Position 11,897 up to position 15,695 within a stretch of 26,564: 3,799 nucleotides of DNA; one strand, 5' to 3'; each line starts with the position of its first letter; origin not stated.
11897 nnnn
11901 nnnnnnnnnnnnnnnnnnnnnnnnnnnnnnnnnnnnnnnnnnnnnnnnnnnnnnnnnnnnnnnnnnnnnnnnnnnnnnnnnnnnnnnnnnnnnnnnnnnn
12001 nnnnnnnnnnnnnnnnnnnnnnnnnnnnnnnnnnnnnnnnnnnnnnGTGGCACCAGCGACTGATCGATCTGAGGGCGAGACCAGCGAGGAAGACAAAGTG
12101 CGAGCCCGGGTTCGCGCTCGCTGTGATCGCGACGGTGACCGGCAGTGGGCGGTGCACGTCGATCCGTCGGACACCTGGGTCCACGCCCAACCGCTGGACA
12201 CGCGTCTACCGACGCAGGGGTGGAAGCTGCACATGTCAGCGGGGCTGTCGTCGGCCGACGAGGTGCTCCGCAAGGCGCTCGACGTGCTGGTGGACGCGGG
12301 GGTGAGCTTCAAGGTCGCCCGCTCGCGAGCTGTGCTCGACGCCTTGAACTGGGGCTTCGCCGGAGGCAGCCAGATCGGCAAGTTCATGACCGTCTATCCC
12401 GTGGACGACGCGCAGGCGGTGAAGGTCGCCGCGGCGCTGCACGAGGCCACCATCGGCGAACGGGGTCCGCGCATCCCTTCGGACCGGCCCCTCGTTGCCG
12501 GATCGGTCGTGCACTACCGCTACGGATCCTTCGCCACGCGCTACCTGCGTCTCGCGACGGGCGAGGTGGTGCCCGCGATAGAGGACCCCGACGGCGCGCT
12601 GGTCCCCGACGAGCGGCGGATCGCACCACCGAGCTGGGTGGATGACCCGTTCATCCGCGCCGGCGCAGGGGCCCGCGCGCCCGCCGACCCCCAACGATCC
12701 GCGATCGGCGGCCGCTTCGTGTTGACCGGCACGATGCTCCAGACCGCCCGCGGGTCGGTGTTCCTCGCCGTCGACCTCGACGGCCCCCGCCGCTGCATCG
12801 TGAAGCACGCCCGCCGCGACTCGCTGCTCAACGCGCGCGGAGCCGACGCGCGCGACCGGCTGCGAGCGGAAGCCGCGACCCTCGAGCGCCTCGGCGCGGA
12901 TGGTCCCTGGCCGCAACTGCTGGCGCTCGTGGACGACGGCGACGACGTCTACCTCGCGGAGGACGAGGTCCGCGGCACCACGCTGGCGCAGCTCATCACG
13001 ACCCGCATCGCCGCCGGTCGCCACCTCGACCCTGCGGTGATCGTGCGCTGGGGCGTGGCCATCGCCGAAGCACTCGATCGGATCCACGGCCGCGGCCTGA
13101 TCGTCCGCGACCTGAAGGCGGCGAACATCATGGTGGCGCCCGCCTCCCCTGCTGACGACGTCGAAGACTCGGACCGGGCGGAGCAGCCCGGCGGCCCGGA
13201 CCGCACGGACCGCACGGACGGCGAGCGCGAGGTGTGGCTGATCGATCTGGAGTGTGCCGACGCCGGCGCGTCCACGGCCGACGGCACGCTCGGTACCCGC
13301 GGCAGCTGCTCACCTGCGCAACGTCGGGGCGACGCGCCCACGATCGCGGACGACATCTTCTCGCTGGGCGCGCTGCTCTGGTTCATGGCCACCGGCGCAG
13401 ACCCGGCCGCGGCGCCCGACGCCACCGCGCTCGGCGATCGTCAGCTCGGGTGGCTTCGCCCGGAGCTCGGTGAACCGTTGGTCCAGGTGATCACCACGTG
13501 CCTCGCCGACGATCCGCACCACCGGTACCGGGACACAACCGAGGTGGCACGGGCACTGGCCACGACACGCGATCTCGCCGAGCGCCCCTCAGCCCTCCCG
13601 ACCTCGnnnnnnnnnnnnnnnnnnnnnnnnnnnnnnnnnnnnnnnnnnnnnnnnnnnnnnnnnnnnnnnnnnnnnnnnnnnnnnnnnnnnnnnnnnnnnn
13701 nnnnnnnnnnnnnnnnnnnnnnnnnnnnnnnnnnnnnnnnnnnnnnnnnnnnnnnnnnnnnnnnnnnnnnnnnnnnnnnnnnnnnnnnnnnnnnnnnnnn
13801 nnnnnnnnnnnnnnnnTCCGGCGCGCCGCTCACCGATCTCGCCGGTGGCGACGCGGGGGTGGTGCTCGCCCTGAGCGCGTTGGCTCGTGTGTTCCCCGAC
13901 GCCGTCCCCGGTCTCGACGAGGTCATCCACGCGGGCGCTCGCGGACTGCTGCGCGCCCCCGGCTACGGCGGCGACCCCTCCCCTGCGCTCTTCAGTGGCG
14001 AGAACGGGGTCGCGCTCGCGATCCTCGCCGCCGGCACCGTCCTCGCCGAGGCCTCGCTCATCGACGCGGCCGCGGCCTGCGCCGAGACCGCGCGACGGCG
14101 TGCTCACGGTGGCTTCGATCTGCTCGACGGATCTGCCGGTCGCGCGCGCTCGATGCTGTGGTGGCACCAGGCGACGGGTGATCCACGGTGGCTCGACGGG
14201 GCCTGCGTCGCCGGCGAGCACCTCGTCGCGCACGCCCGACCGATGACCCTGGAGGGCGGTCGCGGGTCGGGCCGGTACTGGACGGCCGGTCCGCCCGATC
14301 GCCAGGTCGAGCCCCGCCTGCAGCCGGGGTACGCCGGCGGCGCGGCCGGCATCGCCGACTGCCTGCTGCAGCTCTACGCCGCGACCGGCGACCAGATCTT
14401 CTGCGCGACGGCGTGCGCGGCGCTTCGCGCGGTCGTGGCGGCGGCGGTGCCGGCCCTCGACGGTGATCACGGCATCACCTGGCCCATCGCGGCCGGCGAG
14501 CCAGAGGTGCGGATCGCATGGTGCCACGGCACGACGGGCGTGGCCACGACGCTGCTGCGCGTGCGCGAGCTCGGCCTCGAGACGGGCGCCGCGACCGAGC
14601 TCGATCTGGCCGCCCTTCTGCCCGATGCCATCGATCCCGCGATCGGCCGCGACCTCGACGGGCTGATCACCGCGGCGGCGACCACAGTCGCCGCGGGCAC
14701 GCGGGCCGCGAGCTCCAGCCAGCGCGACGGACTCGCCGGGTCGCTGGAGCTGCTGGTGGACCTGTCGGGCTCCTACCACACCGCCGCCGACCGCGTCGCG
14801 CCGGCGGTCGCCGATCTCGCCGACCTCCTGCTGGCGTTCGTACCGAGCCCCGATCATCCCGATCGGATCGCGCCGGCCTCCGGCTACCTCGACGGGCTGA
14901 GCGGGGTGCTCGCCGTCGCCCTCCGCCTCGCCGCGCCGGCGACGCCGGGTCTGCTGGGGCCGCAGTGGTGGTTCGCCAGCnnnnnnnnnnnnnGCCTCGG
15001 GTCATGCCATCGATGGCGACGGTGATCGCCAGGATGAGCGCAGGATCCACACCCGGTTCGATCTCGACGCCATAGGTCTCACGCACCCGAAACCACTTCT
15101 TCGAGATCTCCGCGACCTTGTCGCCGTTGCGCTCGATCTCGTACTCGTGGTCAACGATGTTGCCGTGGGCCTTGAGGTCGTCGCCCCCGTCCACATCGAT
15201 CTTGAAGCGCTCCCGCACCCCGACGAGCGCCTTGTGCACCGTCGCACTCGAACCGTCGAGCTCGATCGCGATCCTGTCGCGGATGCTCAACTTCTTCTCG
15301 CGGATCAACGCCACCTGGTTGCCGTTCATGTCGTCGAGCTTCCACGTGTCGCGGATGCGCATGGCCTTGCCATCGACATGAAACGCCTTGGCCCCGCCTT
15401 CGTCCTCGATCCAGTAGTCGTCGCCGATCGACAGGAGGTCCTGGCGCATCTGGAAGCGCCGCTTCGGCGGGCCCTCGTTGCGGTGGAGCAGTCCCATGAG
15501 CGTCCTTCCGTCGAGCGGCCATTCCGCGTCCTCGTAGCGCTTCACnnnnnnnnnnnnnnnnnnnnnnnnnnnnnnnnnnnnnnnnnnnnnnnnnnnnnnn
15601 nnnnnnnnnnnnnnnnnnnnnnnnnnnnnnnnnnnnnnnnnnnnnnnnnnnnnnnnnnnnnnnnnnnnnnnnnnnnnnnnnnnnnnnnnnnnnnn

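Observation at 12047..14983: LanKC/LanL-type tridomain enzyme with an incomplete zinc-ligand set in the cyclase domain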

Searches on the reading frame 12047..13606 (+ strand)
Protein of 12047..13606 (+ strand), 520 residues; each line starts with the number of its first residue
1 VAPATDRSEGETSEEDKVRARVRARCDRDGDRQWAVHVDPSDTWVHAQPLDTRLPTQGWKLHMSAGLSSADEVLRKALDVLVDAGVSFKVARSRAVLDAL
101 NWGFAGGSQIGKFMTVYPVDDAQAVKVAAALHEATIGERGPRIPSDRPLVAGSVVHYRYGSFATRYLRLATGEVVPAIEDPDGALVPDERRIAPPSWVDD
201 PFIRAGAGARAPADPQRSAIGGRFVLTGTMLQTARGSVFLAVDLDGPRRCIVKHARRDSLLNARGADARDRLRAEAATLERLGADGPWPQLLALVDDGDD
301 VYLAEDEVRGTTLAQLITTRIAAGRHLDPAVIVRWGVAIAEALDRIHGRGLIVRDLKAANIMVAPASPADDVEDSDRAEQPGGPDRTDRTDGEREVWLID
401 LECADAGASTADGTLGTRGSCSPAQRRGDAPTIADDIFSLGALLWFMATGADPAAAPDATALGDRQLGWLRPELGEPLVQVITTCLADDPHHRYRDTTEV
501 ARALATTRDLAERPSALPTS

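Call 101: search_protein_families(library=ncbifam, proteins=[window:12047-13606:+], max_evalue=0.001)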
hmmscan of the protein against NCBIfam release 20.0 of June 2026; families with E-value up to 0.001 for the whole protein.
window:12047-13606:+ (520 aa): 9 families
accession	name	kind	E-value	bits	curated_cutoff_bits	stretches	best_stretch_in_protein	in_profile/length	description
NF038150.1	lanthi_synth_IV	equivalog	2.1e-113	380.3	650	2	38-369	3-337/851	class IV lanthionine synthetase LanL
NF038151.1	lanthi_synth_III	equivalog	5.9e-82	276.4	575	2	29-365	31-371/833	class III lanthionine synthetase LanKC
NF033483.0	PknB_PASTA_kin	equivalog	2.5e-16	59.8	450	2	233-365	18-142/563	Stk1 family PASTA domain-containing Ser/Thr kinase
NF052427.1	StpK7MSMEG_1200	equivalog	2.9e-10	39.3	900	1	301-364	82-142/601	serine/threonine protein kinase StpK7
NF033442.0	BREX_PglW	equivalog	5.1e-10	37.7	990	2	263-366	546-645/1391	BREX system serine/threonine kinase PglW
NF047741.1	antiphage_MADS6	equivalog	5.2e-09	35.2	460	1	430-507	379-460/612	methylation-associated defense system protein kinase MAD6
NF053615.1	SerThrKinAfsKStmc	equivalog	1e-08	34.4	1300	1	329-367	110-149/809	protein serine/threonine kinase AfsK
TIGR03903.1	TOMM_kin_cyc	equivalog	4.3e-08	31.5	705.75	1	251-450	7-185/1267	TOMM system kinase/cyclase fusion protein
NF009651.0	PRK13184.1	equivalog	5.5e-07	27.9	839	1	230-504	10-287/932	serine/threonine-protein kinase PknD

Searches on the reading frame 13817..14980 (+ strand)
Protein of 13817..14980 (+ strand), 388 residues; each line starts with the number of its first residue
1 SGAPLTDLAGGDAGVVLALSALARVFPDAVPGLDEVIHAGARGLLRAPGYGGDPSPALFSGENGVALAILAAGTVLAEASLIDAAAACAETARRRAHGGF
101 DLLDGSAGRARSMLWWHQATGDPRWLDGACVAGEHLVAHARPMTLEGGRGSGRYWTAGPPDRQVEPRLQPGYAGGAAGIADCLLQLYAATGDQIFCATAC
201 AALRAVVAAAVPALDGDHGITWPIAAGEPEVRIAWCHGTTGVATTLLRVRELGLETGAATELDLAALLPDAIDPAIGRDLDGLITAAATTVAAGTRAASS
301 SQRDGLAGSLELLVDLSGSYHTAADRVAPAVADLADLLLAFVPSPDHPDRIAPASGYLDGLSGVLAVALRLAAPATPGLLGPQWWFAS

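Call 56: find_homologous_proteins(query=window:13817-14980:+, max_evalue=1e-20)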
Query window:13817-14980:+: 8000 candidates shared short words with the query, none scored E <= 1e-20.

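Call 101: search_protein_families(library=ncbifam, proteins=[window:13817-14980:+], max_evalue=0.001)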
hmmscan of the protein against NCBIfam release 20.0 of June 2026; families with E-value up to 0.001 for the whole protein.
window:13817-14980:+ (388 aa): 3 families
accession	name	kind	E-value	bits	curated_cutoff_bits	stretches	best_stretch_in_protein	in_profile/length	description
NF038150.1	lanthi_synth_IV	equivalog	1.2e-34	119.8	650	1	7-374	508-846/851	class IV lanthionine synthetase LanL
TIGR03897.1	lanti_2_LanM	subfamily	4.3e-19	67.8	304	1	7-267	594-843/932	type 2 lanthipeptide synthetase LanM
NF038151.1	lanthi_synth_III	equivalog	6.3e-13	48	575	1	7-255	524-739/833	class III lanthionine synthetase LanKC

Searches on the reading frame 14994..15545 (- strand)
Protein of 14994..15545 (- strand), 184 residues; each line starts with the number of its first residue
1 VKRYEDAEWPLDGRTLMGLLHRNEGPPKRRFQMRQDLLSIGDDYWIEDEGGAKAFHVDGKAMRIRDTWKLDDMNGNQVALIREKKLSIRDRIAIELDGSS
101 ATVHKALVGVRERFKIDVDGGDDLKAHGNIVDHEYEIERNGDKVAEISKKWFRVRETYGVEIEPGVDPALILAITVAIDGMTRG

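Call 10: search_protein_families(library=pfam, proteins=[window:14994-15545:-], max_evalue=0.01)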
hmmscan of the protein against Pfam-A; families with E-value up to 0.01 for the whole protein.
window:14994-15545:- (184 aa): 1 family
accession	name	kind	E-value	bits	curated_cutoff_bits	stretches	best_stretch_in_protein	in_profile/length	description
PF04525.18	LOR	-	7.9e-21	75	24.5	1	34-176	20-186/187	LURP-one-related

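Call 14: search_protein_families(library=ncbifam, proteins=[window:14994-15545:-], max_evalue=1)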
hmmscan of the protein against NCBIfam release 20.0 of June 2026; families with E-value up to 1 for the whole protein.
window:14994-15545:- (184 aa): 2 families
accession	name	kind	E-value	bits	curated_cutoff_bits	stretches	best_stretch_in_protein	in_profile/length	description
TIGR03879.1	near_KaiC_dom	domain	0.021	15.3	65.1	1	67-136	16-86/91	probable regulatory domain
NF050035.1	rSAM_WgK_link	exception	0.13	11.2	650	1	74-131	92-150/367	radical SAM/SPASM peptide maturase WgkB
